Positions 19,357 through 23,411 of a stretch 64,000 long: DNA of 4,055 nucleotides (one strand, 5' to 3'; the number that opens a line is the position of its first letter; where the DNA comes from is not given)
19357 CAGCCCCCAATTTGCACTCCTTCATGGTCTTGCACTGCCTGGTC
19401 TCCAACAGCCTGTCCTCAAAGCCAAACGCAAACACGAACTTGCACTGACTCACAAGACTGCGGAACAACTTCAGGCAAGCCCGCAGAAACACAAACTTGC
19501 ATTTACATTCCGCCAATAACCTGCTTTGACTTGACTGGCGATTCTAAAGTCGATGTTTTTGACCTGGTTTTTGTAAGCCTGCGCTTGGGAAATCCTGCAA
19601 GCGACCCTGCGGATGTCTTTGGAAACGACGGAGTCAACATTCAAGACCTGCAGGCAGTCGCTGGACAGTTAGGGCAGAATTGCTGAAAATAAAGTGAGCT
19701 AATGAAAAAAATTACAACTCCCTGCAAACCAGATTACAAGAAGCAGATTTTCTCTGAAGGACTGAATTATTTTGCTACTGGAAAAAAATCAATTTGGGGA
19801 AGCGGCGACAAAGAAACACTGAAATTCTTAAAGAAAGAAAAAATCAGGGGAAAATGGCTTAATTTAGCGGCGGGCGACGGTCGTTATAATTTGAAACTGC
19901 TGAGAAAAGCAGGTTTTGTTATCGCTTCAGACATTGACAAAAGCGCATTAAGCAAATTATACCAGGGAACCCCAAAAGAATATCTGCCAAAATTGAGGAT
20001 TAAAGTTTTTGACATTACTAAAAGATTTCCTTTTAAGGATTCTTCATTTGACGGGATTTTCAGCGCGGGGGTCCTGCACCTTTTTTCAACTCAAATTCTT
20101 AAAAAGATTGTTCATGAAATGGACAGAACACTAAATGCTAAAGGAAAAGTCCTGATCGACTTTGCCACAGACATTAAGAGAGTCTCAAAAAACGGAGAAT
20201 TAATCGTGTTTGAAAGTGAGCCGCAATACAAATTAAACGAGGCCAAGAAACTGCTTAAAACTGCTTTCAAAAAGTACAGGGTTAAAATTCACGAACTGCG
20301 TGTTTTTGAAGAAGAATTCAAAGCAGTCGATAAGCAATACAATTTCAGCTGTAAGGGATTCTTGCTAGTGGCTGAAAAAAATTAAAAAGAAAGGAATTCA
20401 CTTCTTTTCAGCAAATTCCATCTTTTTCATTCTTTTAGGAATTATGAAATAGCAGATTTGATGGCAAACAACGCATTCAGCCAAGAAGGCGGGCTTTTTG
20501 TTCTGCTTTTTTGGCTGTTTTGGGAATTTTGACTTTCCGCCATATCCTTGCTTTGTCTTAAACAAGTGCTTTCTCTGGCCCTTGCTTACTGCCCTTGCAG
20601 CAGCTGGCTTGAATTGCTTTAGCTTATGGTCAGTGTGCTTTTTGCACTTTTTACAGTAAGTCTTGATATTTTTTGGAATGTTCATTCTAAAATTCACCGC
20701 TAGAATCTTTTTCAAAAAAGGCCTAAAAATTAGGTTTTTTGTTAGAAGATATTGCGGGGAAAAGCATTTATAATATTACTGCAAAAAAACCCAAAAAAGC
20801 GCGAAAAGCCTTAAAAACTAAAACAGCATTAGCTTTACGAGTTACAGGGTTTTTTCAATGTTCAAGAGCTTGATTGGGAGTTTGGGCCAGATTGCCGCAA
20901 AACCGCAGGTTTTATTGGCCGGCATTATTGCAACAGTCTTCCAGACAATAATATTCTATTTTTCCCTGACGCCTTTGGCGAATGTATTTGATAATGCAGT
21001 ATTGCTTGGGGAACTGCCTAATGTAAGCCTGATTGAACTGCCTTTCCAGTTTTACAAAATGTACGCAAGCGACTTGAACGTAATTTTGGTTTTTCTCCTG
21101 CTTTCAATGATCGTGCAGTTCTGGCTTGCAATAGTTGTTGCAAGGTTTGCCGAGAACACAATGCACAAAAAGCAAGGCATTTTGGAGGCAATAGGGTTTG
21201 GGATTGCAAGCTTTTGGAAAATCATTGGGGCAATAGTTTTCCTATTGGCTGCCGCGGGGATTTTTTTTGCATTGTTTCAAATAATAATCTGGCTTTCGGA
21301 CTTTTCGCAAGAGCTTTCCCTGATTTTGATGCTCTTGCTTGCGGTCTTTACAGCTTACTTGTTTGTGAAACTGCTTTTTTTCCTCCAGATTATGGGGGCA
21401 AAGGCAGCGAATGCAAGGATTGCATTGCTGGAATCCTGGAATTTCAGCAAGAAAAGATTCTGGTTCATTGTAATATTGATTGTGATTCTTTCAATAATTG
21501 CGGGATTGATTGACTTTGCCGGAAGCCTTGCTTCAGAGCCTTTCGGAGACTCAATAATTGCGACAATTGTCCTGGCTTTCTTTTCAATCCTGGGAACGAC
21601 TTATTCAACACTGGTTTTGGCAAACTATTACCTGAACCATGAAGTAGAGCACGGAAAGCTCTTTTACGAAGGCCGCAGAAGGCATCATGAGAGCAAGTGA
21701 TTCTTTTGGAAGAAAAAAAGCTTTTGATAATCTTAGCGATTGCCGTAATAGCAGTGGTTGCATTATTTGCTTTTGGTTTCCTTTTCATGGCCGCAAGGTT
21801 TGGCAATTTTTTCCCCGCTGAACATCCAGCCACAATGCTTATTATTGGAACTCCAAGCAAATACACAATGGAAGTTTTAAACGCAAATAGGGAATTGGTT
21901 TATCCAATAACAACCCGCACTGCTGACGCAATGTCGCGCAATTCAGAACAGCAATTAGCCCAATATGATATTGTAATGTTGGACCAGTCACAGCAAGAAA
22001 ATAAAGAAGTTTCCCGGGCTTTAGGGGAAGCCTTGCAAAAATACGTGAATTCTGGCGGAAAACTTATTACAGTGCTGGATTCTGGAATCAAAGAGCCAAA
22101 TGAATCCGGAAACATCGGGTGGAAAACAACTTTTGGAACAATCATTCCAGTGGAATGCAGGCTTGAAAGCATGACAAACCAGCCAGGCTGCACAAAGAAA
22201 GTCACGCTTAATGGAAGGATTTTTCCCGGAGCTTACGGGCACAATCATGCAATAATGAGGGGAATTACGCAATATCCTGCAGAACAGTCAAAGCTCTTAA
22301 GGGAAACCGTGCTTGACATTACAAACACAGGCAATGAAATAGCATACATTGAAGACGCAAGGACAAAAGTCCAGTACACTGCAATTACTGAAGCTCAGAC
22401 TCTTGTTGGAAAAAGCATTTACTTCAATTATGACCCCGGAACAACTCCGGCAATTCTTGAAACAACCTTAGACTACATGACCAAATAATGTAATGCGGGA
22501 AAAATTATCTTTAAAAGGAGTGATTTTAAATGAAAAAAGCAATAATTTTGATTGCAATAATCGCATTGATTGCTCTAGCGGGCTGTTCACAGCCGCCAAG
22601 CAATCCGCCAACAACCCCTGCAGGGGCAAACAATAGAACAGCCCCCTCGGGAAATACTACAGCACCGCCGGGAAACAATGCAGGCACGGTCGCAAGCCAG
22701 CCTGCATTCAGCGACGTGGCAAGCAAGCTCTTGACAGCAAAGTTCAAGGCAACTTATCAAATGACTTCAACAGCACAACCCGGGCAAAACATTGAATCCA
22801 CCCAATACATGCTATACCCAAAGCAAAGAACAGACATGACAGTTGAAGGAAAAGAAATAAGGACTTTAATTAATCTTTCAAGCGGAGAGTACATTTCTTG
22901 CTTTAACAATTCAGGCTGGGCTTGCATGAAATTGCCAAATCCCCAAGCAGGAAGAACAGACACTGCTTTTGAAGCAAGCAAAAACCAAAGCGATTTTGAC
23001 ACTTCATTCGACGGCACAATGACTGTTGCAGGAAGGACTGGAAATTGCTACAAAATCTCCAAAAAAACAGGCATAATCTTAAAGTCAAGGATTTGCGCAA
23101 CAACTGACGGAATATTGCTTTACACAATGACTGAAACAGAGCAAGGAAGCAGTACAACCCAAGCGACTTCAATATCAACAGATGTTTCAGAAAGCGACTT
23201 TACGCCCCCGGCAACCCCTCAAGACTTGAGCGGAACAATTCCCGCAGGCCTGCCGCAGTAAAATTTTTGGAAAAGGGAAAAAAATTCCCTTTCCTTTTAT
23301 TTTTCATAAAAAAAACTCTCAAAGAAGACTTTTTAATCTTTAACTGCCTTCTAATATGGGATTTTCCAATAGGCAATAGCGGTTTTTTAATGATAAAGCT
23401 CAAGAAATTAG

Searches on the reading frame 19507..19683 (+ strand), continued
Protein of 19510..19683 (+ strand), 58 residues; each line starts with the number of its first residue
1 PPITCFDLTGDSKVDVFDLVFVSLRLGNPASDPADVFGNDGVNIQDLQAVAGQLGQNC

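Call 79: fold_search(model_id=the predicted structure, library=pdb)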
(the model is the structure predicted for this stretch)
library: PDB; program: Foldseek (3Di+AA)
matches with E <= 10: 49; with E <= 0.001: 0
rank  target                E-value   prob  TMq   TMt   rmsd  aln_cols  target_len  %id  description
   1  5m0y_B                6.3e-02  1.00  0.69  0.28   2.2        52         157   19  Crystal Structure of the CohScaA-XDocCipB type II complex from Clostridium thermocellum at 1.5Angstrom resolution (released 2017-09-06)
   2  4u3s_B                7.2e-02  1.00  0.68  0.28   2.3        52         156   15  Crystal structure of Coh3ScaB-XDoc_M1ScaA complex: A N-terminal interface mutant of type II Cohesin-X-Dockerin complex (released 2015-07-29)
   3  2y3n_B                1.1e-01  1.00  0.81  0.80   1.3        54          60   22  Type II cohesin-dockerin domain from Bacteroides cellolosolvens (released 2012-01-11)
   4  2ozn_B                1.5e-01  0.99  0.74  0.35   2.0        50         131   20  The Cohesin-Dockerin Complex of NagJ and NagH from Clostridium perfringens (released 2008-05-06)
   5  5g5d_B                1.5e-01  0.99  0.69  0.29   2.4        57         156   18  Crystal Structure of the CohScaC2-XDocCipA type II complex from Clostridium thermocellum (released 2017-04-05)
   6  4wi0_B                2.0e-01  0.99  0.68  0.28   2.3        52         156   15  Crystal structure of Coh3ScaB-XDoc_M2ScaA complex: A C-terminal interface mutant of type II Cohesin-X-Dockerin complex (released 2015-10-07)
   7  5k39_B                2.1e-01  0.97  0.66  0.27   2.7        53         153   21  THE TYPE II COHESIN DOCKERIN COMPLEX FROM CLOSTRIDIUM THERMOCELLUM (released 2017-03-29)
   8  2ccl_B                3.2e-01  0.75  0.53  0.51   3.9        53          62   26  THE S45A, T46A MUTANT OF THE TYPE I COHESIN-DOCKERIN COMPLEX FROM THE CELLULOSOME OF CLOSTRIDIUM THERMOCELLUM (released 2007-02-13)
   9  6kg9_MODEL_1_A        3.5e-01  0.89  0.64  0.58   4.1        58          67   28  Solution structure of CaDoc0917 from Clostridium acetobutylicum (released 2020-07-08)
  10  3kcp_A                3.7e-01  0.95  0.70  0.15   3.3        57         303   21  Crystal structure of interacting Clostridium thermocellum multimodular components (released 2010-02-09)
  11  6kge_B                4.0e-01  0.84  0.61  0.60   4.3        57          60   26  Crystal structure of CaDoc0917(R16D)-CaCohA2 complex at pH 5.5 (released 2020-07-08)
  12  4fl4_C                4.6e-01  0.90  0.67  0.15   3.3        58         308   24  Scaffoldin conformation and dynamics revealed by a ternary complex from the Clostridium thermocellum cellulosome (released 2012-06-27)
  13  5lxv_B                4.6e-01  0.66  0.58  0.54   4.1        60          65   27  Crystal structure of Ruminococcus flavefaciens scaffoldin C cohesin in complex with a dockerin from an uncharacterized (released 2016-10-19)
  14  6kge_D                4.9e-01  0.84  0.65  0.63   4.4        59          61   25  Crystal structure of CaDoc0917(R16D)-CaCohA2 complex at pH 5.5 (released 2020-07-08)
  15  6kgf_D                5.6e-01  0.77  0.65  0.63   4.6        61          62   26  Crystal structure of CaDoc0917(R16D)-CaCohA2 complex at pH 8.2 (released 2020-07-08)
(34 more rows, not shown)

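Call 85: search_protein_families(library=pfam, proteins=[P0004, P0011], max_evalue=0.001)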
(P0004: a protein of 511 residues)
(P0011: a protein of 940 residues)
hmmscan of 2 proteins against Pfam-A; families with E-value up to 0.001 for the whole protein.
P0004 (511 aa): 1 family
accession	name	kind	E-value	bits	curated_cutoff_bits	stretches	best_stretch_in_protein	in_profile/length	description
PF01229.23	Glyco_hydro_39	-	1.1e-18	67.8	26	1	197-442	116-377/472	Glycosyl hydrolases family 39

P0011 (940 aa): 0 families

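Call 92: search_protein_families(library=pfam, proteins=[P0005, P0009, P0010, P0012, P0013, P0015, P0006, P0007, P0016, P0003], max_evalue=0.001)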
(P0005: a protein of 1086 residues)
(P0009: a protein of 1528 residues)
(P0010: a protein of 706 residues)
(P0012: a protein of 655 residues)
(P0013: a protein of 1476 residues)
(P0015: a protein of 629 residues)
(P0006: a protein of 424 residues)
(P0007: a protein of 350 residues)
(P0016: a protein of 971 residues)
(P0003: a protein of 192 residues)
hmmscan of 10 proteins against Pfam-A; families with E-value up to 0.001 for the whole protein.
P0005 (1086 aa): 4 families
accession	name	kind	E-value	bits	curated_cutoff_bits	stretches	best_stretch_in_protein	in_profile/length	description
PF05345.18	He_PIG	-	4.1e-10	40.4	24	1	707-792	2-95/96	Putative Ig domain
PF17963.7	Big_9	-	1.7e-09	38.9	23.6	1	704-791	1-89/89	Bacterial Ig domain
PF00041.27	fn3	-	6.6e-07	29.9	25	1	617-693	2-77/84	Fibronectin type III domain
PF17892.7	Cadherin_5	-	1.6e-06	28.3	26.5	1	726-793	30-98/98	Cadherin-like domain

P0009 (1528 aa): 4 families
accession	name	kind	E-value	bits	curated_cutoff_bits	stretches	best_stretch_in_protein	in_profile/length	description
PF00041.27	fn3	-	7.8e-07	29.7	25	1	890-966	3-79/84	Fibronectin type III domain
PF06848.17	Disaggr_repeat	-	4.7e-06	26.8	33.9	1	86-237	29-179/179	Disaggregatase related repeat domain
PF18370.7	RGI_lyase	-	8.9e-06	26.4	27.8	0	260-307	17-66/86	Rhamnogalacturonan I lyases beta-sheet domain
PF00688.24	TGFb_propeptide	-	0.00015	21.9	25.8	0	87-125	110-151/242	TGF-beta propeptide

P0010 (706 aa): 1 family
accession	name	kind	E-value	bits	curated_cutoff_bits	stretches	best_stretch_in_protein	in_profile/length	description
PF13229.12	Beta_helix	-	0.00044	20.3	25.9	0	233-409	8-139/158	Right handed beta helix region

P0012 (655 aa): 0 families

P0013 (1476 aa): 3 families
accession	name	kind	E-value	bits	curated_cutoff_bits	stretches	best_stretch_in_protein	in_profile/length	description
PF13229.12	Beta_helix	-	7.1e-11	42.4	25.9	2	1142-1309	2-150/158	Right handed beta helix region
PF00041.27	fn3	-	2e-08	34.8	25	1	937-1014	2-80/84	Fibronectin type III domain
PF13290.12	CHB_HEX_C_1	-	1.6e-05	25.2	22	1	859-921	1-66/67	Chitobiase/beta-hexosaminidase C-terminal domain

P0015 (629 aa): 2 families
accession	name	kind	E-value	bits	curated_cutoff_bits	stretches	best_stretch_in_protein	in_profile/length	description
PF13229.12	Beta_helix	-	5.2e-10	39.6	25.9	1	207-367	1-158/158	Right handed beta helix region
PF16318.11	DUF4957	-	3.8e-05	24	30.8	0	239-304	70-139/142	Domain of unknown function (DUF4957)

P0006 (424 aa): 1 family
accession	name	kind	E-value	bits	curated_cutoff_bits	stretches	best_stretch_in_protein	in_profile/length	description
PF00561.26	Abhydrolase_1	-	0.00047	20.3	25.8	0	70-134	67-133/245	alpha/beta hydrolase fold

P0007 (350 aa): 1 family
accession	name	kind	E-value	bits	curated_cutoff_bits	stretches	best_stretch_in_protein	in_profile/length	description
PF13229.12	Beta_helix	-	5.5e-08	33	25.9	2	8-160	31-143/158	Right handed beta helix region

P0016 (971 aa): 7 families
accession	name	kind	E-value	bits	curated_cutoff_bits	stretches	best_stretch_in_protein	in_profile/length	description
PF13385.13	Laminin_G_3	-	1.5e-26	93.8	27.6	1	1-131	19-151/151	Concanavalin A-like lectin/glucanases superfamily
PF13290.12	CHB_HEX_C_1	-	1.7e-12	47.5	22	1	207-264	1-58/67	Chitobiase/beta-hexosaminidase C-terminal domain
PF13287.12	Fn3_assoc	-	3.9e-12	46.5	23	1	218-275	1-59/59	Fn3 associated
PF18911.6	PKD_4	-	5.1e-11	42.9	27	1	316-386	20-84/85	PKD domain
PF00801.26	PKD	-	2e-10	41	23.5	1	326-384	26-78/80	PKD domain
PF22352.2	K319L-like_PKD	-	4.6e-05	23.8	27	1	319-387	17-84/84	K319L-like, PKD domain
PF02210.31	Laminin_G_2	-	5.6e-05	24.1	22.9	1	55-120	51-123/126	Laminin G domain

P0003 (192 aa): 3 families
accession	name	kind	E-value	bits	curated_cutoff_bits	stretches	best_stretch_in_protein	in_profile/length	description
PF00041.27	fn3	-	1.8e-09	38.1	25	1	53-128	2-78/84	Fibronectin type III domain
PF18370.7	RGI_lyase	-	2.2e-06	28.4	27.8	1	56-119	9-74/86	Rhamnogalacturonan I lyases beta-sheet domain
PF13290.12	CHB_HEX_C_1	-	0.00014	22.1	22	1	4-37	29-65/67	Chitobiase/beta-hexosaminidase C-terminal domain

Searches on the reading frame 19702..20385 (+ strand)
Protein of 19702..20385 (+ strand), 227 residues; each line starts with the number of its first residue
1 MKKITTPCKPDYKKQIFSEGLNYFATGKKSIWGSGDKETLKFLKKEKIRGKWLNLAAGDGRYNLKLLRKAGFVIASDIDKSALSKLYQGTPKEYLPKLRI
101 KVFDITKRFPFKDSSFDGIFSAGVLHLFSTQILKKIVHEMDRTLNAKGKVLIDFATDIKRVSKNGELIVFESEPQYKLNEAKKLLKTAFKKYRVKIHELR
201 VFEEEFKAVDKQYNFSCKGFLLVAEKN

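Call 12: search_protein_families(library=pfam, proteins=[window:19702-20385:+], max_evalue=0.001)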
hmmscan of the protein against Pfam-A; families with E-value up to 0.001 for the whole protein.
window:19702-20385:+ (227 aa): 5 families
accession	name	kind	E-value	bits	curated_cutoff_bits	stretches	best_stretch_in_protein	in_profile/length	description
PF08241.18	Methyltransf_11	-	1.1e-11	45.7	21.2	1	53-152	1-95/95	Methyltransferase domain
PF13649.12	Methyltransf_25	-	2.3e-11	44.7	27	1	53-148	2-97/97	Methyltransferase domain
PF13847.12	Methyltransf_31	-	8.9e-09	35.6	27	1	52-156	7-113/145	Methyltransferase domain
PF03848.20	TehB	-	5.2e-07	29.7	20.4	1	49-159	31-139/193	Tellurite resistance protein TehB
PF08242.18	Methyltransf_12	-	0.00023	22.3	30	1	53-149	1-97/98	Methyltransferase domain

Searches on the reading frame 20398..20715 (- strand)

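Call 85: search_protein_families(library=pfam, proteins=[window:20398-20715:-], max_evalue=0.001)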
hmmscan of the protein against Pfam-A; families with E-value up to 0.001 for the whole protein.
window:20398-20715:- (105 aa): 1 family
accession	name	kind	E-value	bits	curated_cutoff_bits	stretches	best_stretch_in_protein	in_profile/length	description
PF00935.25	Ribosomal_L44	-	1.1e-09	38.9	25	1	26-101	1-75/76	Ribosomal protein L44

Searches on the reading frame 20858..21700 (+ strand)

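Call 12: search_protein_families(library=pfam, proteins=[window:20858-21700:+], max_evalue=0.001)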
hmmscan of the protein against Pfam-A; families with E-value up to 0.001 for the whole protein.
window:20858-21700:+ (280 aa): 1 family
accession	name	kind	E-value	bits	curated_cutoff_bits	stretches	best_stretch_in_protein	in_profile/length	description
PF10110.14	GPDPase_memb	-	3.9e-05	23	29.6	1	153-221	162-231/321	Membrane domain of glycerophosphoryl diester phosphodiesterase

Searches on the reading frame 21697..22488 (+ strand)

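Call 41: search_protein_families(library=pfam, proteins=[window:21697-22488:+], max_evalue=0.01)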
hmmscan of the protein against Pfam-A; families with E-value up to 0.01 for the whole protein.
window:21697-22488:+ (263 aa): 2 families
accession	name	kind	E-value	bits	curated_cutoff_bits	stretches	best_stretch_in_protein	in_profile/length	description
PF06283.17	ThuA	-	0.00056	20.7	33.4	1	77-191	38-131/209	Trehalose utilisation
PF08532.16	Glyco_hydro_42M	-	0.0027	17.7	25.8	1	82-136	50-100/207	Beta-galactosidase trimerisation domain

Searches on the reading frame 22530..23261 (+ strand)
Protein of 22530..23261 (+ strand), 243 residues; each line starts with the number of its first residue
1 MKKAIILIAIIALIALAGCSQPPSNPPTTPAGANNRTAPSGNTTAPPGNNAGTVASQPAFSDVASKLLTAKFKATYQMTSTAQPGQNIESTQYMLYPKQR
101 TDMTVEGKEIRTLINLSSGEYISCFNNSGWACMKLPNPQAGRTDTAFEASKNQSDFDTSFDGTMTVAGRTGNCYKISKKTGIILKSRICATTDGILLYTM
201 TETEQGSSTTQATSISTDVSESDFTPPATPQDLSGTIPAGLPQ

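Call 41: search_protein_families(library=pfam, proteins=[window:22530-23261:+], max_evalue=0.01)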
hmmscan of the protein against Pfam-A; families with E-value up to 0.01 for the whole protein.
window:22530-23261:+ (243 aa): 1 family
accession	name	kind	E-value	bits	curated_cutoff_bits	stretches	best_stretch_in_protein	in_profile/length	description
PF24381.1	DUF7537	-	0.00047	20.2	31.7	1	6-180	3-181/258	Family of unknown function (DUF7537)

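Call 54: search_solved_structures(query=window:22530-23261:+, max_evalue=10)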
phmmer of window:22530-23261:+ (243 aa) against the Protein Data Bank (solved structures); distinct sequences matched with E-value up to 10: 2.
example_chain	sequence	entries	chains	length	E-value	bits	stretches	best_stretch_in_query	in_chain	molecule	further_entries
7skh_A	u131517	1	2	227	0.84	12.5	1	154-236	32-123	Cadherin-23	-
9hyu_e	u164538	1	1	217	1.3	11.9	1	8-45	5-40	Plastid light harvesting protein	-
